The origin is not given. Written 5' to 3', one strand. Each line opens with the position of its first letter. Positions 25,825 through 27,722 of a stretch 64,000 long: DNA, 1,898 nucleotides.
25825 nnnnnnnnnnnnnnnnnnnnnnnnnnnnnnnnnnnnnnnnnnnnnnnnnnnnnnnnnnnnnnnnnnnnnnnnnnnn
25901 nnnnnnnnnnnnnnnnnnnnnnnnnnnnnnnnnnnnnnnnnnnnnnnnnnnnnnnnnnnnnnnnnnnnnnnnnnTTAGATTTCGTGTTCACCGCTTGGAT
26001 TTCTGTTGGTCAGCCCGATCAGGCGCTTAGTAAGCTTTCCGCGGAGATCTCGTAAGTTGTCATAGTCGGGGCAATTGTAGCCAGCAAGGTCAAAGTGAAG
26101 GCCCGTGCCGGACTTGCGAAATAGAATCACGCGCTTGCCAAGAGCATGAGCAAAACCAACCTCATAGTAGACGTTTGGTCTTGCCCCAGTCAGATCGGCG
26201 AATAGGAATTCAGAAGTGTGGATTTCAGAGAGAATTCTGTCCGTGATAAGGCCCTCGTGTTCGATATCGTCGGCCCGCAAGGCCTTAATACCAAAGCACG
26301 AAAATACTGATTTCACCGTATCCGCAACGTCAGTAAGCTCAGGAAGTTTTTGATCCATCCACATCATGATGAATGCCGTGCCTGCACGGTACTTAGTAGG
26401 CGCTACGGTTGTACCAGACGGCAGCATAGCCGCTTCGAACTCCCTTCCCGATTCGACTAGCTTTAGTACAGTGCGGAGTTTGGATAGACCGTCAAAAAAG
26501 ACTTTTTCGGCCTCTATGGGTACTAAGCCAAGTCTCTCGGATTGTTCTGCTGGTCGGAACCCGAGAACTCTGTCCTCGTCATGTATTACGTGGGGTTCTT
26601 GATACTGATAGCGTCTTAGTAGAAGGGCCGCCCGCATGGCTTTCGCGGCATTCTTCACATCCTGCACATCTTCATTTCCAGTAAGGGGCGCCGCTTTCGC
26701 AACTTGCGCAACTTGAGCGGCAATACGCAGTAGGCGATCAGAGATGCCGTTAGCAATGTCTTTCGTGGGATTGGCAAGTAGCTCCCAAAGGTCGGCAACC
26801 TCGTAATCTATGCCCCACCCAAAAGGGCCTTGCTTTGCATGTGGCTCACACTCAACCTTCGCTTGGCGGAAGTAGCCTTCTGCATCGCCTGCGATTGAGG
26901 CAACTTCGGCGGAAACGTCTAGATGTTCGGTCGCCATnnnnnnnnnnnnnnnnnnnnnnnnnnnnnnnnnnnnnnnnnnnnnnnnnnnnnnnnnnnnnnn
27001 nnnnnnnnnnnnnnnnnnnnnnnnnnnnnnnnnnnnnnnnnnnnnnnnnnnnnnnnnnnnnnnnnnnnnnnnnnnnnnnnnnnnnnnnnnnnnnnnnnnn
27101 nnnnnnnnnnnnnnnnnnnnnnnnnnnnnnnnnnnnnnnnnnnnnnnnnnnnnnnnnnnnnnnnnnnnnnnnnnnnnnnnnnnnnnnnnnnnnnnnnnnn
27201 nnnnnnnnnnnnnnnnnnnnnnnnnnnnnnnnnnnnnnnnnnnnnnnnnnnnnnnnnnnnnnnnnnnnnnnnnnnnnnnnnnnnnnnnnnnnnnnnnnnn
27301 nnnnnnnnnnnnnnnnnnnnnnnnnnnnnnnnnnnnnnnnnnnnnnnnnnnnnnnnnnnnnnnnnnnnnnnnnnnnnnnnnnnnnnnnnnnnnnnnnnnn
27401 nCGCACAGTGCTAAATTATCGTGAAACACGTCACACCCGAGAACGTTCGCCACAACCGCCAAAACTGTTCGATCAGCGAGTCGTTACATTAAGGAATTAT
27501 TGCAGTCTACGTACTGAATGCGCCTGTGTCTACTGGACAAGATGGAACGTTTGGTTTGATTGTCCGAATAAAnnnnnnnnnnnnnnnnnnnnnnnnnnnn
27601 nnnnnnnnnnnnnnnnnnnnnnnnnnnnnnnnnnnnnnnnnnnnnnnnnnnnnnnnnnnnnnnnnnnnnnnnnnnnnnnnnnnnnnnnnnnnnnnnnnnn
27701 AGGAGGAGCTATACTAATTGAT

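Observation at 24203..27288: Integrase-less integron cassette array (CALIN) inserted in the kfr-traM gap of an IncP-1-like backbone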

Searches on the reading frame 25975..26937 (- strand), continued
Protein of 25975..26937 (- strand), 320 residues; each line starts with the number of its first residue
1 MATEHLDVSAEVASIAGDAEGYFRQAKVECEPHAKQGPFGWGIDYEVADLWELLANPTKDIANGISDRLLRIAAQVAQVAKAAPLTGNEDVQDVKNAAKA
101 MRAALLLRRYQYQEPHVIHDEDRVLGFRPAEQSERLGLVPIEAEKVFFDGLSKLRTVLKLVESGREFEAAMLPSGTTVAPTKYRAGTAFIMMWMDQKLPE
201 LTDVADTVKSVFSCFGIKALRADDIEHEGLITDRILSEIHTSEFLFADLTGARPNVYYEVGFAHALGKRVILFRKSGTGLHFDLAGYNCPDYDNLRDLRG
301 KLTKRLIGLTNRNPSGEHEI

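Call 44: get_annotated_region(hit=H22, flank=5000)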
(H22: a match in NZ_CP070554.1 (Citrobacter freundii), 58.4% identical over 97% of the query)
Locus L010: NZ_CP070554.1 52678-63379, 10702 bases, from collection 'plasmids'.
description: Citrobacter freundii strain CF50935 plasmid p50935_KPC, complete sequence
organism: Citrobacter freundii (NCBI taxid 546)
taxonomy: Bacteria; Pseudomonadota; Gammaproteobacteria; Enterobacterales; Enterobacteriaceae; Citrobacter; Citrobacter freundii
host: -; source: Homo sapiens,abscess; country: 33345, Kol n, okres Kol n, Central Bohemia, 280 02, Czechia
typing (MOB-suite, as given by PLSDB): conjugative; replicon IncN; relaxase MOBF; mating-pair formation MPF_T
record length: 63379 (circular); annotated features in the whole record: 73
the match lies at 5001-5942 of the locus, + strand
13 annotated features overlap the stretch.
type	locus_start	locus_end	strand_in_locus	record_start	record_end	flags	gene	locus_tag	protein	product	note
predicted_resistance_gene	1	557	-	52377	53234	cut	aac(3)-IId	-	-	aminoglycoside N-acetyltransferase AAC(3)-IId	predicted by amrfinderplus; class AMINOGLYCOSIDE; identity 100.0%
CDS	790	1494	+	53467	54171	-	-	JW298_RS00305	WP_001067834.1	IS6-like element IS26 family transposase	GO:0006313 - DNA transposition [Evidence IEA]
CDS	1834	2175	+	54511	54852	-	ardK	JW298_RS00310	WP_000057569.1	antirestriction protein ArdAB regulator ArdK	-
CDS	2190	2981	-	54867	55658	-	-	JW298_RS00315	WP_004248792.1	SprT-like domain-containing protein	-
CDS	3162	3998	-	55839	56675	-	-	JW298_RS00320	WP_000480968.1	aminoglycoside O-phosphotransferase APH(6)-Id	-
predicted_resistance_gene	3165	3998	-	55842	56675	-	aph(6)-Id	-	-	aminoglycoside O-phosphotransferase APH(6)-Id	predicted by amrfinderplus; class AMINOGLYCOSIDE; identity 100.0%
predicted_resistance_gene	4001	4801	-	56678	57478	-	aph(3'')-Ib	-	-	aminoglycoside O-phosphotransferase APH(3'')-Ib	predicted by amrfinderplus; class AMINOGLYCOSIDE; identity 100.0%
CDS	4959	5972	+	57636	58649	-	intI1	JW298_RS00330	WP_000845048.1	class 1 integron integrase IntI1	-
CDS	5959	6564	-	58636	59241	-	-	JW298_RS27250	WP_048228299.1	hypothetical protein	-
predicted_resistance_gene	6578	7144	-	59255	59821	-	dfrA19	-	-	trimethoprim-resistant dihydrofolate reductase DfrA19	predicted by amrfinderplus; class TRIMETHOPRIM; identity 100.0%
CDS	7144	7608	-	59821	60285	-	-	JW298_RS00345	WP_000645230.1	BRCT domain-containing protein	-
CDS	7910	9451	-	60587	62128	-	-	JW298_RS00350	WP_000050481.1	IS91-like element ISCR1 family transposase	GO:0006313 - DNA transposition [Evidence IEA]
predicted_resistance_gene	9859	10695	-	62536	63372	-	sul1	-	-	sulfonamide-resistant dihydropteroate synthase Sul1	predicted by amrfinderplus; class SULFONAMIDE; identity 100.0%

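Call 45: get_annotated_region(hit=H31, flank=5000)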
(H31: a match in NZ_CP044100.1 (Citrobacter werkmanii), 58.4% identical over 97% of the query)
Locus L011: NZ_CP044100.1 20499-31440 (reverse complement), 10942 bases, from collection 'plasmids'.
description: Citrobacter werkmanii strain FDAARGOS_616 plasmid unnamed1, complete sequence
organism: Citrobacter werkmanii (NCBI taxid 67827)
taxonomy: Bacteria; Pseudomonadota; Gammaproteobacteria; Enterobacterales; Enterobacteriaceae; Citrobacter; Citrobacter werkmanii
host: -; source: Homo sapiens,clinical isolate; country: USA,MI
typing (MOB-suite, as given by PLSDB): conjugative; replicon IncFIC,IncFII; relaxase MOBF; mating-pair formation MPF_F
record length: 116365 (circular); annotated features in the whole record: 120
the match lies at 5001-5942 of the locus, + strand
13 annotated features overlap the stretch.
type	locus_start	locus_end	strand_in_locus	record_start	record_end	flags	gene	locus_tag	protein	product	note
CDS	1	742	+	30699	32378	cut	-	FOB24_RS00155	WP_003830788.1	DDE-type integrase/transposase/recombinase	GO:0015074 - DNA integration [Evidence IEA]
CDS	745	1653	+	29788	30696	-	-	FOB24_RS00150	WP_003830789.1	TniB family NTP-binding protein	-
CDS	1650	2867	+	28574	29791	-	-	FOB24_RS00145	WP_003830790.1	TniQ family protein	-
CDS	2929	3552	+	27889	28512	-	-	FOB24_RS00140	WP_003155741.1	recombinase family protein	GO:0006310 - DNA recombination [Evidence IEA]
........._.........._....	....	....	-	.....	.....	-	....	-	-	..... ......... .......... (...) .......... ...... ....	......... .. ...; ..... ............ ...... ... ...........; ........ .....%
predicted_resistance_gene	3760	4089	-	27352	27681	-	qacG2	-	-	quaternary ammonium compound efflux SMR transporter QacG2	predicted by amrfinderplus; class QUATERNARY AMMONIUM; identity 100.0%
CDS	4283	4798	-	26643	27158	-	-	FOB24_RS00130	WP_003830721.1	NAD(P)H-dependent oxidoreductase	-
CDS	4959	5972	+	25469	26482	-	intI1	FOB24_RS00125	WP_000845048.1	class 1 integron integrase IntI1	-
CDS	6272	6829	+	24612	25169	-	-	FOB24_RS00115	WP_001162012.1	recombinase family protein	GO:0006310 - DNA recombination [Evidence IEA]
CDS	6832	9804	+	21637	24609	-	-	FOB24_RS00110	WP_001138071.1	Tn3 family transposase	-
predicted_resistance_gene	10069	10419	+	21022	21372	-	arsR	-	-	As(III)-sensing metalloregulatory transcriptional repressor ArsR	predicted by amrfinderplus; class ARSENIC; identity 95.73%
CDS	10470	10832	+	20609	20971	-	arsD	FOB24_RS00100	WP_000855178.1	arsenite efflux transporter metallochaperone ArsD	-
CDS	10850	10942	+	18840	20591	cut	arsA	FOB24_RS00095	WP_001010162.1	arsenical pump-driving ATPase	GO:0071722 - detoxification of arsenic-containing substance [Evidence IEA]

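Call 46: get_annotated_region(hit=H39, flank=5000)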
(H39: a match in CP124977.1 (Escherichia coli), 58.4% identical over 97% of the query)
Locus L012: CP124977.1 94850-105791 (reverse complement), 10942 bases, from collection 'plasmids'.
description: Escherichia coli strain KSE-D31 plasmid pKSE-D31_1, complete sequence
organism: Escherichia coli (NCBI taxid 562)
taxonomy: Bacteria; Pseudomonadota; Gammaproteobacteria; Enterobacterales; Enterobacteriaceae; Escherichia; Escherichia coli
host: -; source: Sewage; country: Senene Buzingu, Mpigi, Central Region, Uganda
typing (MOB-suite, as given by PLSDB): conjugative; replicon IncFIA,IncFIA,IncFIB,IncFIC; relaxase MOBF; mating-pair formation MPF_F
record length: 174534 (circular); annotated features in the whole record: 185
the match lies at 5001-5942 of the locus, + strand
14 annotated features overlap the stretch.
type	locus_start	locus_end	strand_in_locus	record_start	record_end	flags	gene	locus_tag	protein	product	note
CDS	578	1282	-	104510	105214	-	-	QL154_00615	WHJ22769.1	IS6-like element IS26 family transposase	-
CDS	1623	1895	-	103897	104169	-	-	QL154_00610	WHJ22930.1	hypothetical protein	-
predicted_resistance_gene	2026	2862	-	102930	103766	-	sul1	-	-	sulfonamide-resistant dihydropteroate synthase Sul1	predicted by amrfinderplus; class SULFONAMIDE; identity 100.0%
CDS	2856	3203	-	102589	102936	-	-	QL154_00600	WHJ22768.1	quaternary ammonium compound efflux SMR transporter QacE delta 1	-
predicted_resistance_gene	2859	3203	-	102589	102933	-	qacEdelta1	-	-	quaternary ammonium compound efflux SMR transporter QacE delta 1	predicted by amrfinderplus; class QUATERNARY AMMONIUM; identity 100.0%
CDS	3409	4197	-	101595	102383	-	-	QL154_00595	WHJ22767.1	ANT(3'')-Ia family aminoglycoside nucleotidyltransferase AadA5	-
predicted_resistance_gene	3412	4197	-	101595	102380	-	aadA5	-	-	ANT(3'')-Ia family aminoglycoside nucleotidyltransferase AadA5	predicted by amrfinderplus; class AMINOGLYCOSIDE; identity 100.0%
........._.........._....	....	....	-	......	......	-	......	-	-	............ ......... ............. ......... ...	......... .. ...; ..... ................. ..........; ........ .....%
predicted_resistance_gene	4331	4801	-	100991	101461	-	dfrA17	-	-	trimethoprim-resistant dihydrofolate reductase DfrA17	predicted by amrfinderplus; class TRIMETHOPRIM; identity 100.0%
CDS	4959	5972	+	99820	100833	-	intI1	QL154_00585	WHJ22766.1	class 1 integron integrase IntI1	-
CDS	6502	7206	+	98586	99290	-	-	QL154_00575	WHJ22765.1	IS6-like element IS26 family transposase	-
CDS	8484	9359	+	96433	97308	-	-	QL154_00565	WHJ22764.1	extended-spectrum class A beta-lactamase CTX-M-15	-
predicted_resistance_gene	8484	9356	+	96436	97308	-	blaCTX-M-15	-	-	extended-spectrum class A beta-lactamase CTX-M-15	predicted by amrfinderplus; class BETA-LACTAM; identity 100.0%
CDS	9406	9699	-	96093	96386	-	-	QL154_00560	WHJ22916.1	WbuC family cupin fold metalloprotein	-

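Call 75: find_encoding_contigs(protein=P0125, flank=7000, max_places=2)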
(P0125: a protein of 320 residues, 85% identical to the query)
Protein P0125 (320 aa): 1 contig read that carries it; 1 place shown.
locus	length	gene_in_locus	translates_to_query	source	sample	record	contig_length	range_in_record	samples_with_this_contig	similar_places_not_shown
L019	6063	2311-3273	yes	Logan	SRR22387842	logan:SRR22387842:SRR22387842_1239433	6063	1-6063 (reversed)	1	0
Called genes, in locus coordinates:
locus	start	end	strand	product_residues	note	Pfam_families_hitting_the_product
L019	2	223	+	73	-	?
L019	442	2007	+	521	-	PF02463:SMC_N (weak), PF13476:AAA_23, PF13304:AAA_21, PF13175:AAA_15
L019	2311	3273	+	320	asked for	-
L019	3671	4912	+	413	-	PF11871:DUF3391, PF13487:HD_5, PF01966:HD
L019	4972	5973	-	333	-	PF26745:SPM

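Call 79: search_solved_structures(query=window:25975-26937:-, max_evalue=1)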
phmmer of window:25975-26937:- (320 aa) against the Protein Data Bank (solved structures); distinct sequences matched with E-value up to 1: 0.

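Call 89: predict_structure(alignment_id=A3)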
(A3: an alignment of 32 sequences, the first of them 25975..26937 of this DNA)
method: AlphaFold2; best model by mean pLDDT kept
length: 320 residues; sequences in the alignment: 32
mean_pLDDT: 77.1   pTM: 0.50
mean pLDDT of the five models: 77.1, 69.6, 69.4, 69.2, 68.1
residues with pLDDT >= 90: 79; 70-90: 154; 50-70: 59; < 50: 28
segments of 3 or more residues with pLDDT < 50: 1-5, 168-182, 318-320
pLDDT, mean of each block of 10 residues (from residue 1): 58 94 94 64 68 93 95 90 79 93 94 83 81 89 95 89 60 31 67 71 85 84 65 74 80 63 67 74 57 86 81 61
secondary structure, 60 per line:
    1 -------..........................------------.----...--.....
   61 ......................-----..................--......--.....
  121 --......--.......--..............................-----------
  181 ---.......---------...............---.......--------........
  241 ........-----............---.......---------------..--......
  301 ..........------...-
elements in order: H8-33 H56-82 H88-105 E108-113 E116-120 E123-128 E131-137 H140-169 E184-190 H200-214 E218-221 H233-241 E242-248 H254-265 E269-275 H295-310

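Call 92: fold_search(model_id=the predicted structure, library=pdb)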
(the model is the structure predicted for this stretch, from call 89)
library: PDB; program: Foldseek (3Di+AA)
matches with E <= 10: 951; with E <= 0.001: 0
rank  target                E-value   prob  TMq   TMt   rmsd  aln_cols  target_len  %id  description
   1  7o62_D                1.7e-03  1.00  0.28  0.62   4.6       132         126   17  Crystal structure of a 2`-deoxyribosyltransferase from the psychrophilic bacterium Desulfotalea psychrophila. (released 2021-10-20)
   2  7o62_C                2.3e-03  1.00  0.29  0.60   4.8       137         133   18  Crystal structure of a 2`-deoxyribosyltransferase from the psychrophilic bacterium Desulfotalea psychrophila. (released 2021-10-20)
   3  9emx_C                3.2e-03  1.00  0.29  0.53   5.8       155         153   17  Nucleoside 2'deoxyribosyltransferase from Chroococcidiopsis thermalis PCC 7203 Double Mutant Y7F A9S bound to Cordycep (released 2025-05-07)
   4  9i9q_B                3.8e-03  1.00  0.26  0.58   4.8       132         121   17  Crystal structure of DNPH1 bound by compound 2. (released 2025-11-12)
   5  4kxl_A                4.0e-03  1.00  0.30  0.62   4.4       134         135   16  Crystal structure of DNPH1 (RCL) with 6-CYCLOPENTYL-AMP (released 2014-02-05)
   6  8rpt_B                4.4e-03  1.00  0.31  0.64   3.6       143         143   14  Crystal structure of human DNPH1 mutant- D80A (released 2024-11-20)
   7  8qc0_A                4.7e-03  1.00  0.27  0.52   5.4       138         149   15  Nucleoside 2'deoxyribosyltransferase from Chroococcidiopsis thermalis PCC 7203 WT ribosylated (released 2024-02-21)
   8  8pqt_A                4.7e-03  1.00  0.28  0.53   5.6       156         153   17  Nucleoside 2'deoxyribosyltransferase from Chroococcidiopsis thermalis PCC 7203 WT bound to Bis-Tris (released 2024-02-21)
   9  8rpt_A                6.1e-03  1.00  0.28  0.60   4.4       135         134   16  Crystal structure of human DNPH1 mutant- D80A (released 2024-11-20)
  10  2a0k_A                7.2e-03  1.00  0.27  0.51   6.5       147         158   21  Crystal structure of Nucleoside 2-deoxyribosyltransferase from Trypanosoma brucei at 1.8 A resolution (released 2005-07-26)
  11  9emw_D                7.2e-03  1.00  0.24  0.46   8.0       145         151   21  Nucleoside 2'deoxyribosyltransferase from Chroococcidiopsis thermalis PCC 7203 Y7F Mutant bound to ImmH-Forodesine (released 2025-05-14)
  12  8rh3_D                7.6e-03  1.00  0.30  0.59   5.1       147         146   16  Nucleoside 2'deoxyribosyltransferase from Chroococcidiopsis thermalis PCC 7203 WT bound to Gemcitabine (released 2024-02-21)
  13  4kxl_D                8.0e-03  1.00  0.30  0.62   4.5       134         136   17  Crystal structure of DNPH1 (RCL) with 6-CYCLOPENTYL-AMP (released 2014-02-05)
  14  9i9q_D                8.0e-03  1.00  0.29  0.61   5.5       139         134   17  Crystal structure of DNPH1 bound by compound 2. (released 2025-11-12)
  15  8pqr_D                8.0e-03  1.00  0.25  0.46   6.3       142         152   17  Nucleoside 2'deoxyribosyltransferase from Chroococcidiopsis thermalis PCC 7203 WT bound to DAD_Immucillin-H (released 2024-02-21)
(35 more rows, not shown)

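Call 96: search_protein_families(library=pfam, proteins=[L004:7509-7913:+, L004:9065-9997:+], max_evalue=0.1)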
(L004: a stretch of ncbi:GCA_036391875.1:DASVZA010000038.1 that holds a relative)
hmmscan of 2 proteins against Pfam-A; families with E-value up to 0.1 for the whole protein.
L004:7509-7913:+ (134 aa): 2 families
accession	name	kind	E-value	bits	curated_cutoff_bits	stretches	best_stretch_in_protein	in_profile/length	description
PF13156.12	Mrr_cat_2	-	0.0069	16.7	22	1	32-60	27-55/127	Restriction endonuclease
PF04471.18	Mrr_cat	-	0.061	13.9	21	1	21-61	18-61/115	Restriction endonuclease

L004:9065-9997:+ (310 aa): 1 family
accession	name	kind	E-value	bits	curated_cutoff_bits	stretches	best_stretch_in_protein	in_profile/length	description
PF02219.23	MTHFR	-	2e-06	27.8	24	1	156-253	149-247/287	Methylenetetrahydrofolate reductase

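Call 108: search_dna_similar(query=window:25975-26937:-, collection=plasmids, mode=protein, max_rows=12, max_evalue=1e-20)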
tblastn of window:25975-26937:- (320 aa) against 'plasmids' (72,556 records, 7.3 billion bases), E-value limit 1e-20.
No match.

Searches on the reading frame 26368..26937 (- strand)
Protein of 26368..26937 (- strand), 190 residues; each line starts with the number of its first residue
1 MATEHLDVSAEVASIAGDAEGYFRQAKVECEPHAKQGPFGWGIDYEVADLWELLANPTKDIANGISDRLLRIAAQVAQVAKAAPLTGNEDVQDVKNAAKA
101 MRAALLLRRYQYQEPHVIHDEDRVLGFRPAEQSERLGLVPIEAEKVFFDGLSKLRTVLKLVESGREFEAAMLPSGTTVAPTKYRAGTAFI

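Call 80: search_protein_families(library=pfam, proteins=[window:26368-26937:-], max_evalue=5)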
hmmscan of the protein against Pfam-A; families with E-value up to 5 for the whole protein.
window:26368-26937:- (190 aa): 2 families
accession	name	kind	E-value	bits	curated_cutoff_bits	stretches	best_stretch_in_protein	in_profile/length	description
PF19446.4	DUF5984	-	0.12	12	23.8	1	33-106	53-126/245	Family of unknown function (DUF5984)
PF05754.19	DUF834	-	0.21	11.9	23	1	47-64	28-45/52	Domain of unknown function (DUF834)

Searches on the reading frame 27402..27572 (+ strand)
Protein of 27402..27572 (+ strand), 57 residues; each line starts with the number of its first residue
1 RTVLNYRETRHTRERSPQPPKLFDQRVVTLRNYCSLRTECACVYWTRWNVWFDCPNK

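Call 55: search_protein_families(library=pfam, proteins=[window:27420-27572:+], max_evalue=1)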
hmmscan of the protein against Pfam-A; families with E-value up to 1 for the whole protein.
seq(51 aa): 0 families

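Call 102: search_protein_families(library=ncbifam, proteins=[window:27402-27572:+], max_evalue=10)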
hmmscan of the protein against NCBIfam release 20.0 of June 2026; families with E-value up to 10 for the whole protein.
seq(57 aa): 0 families
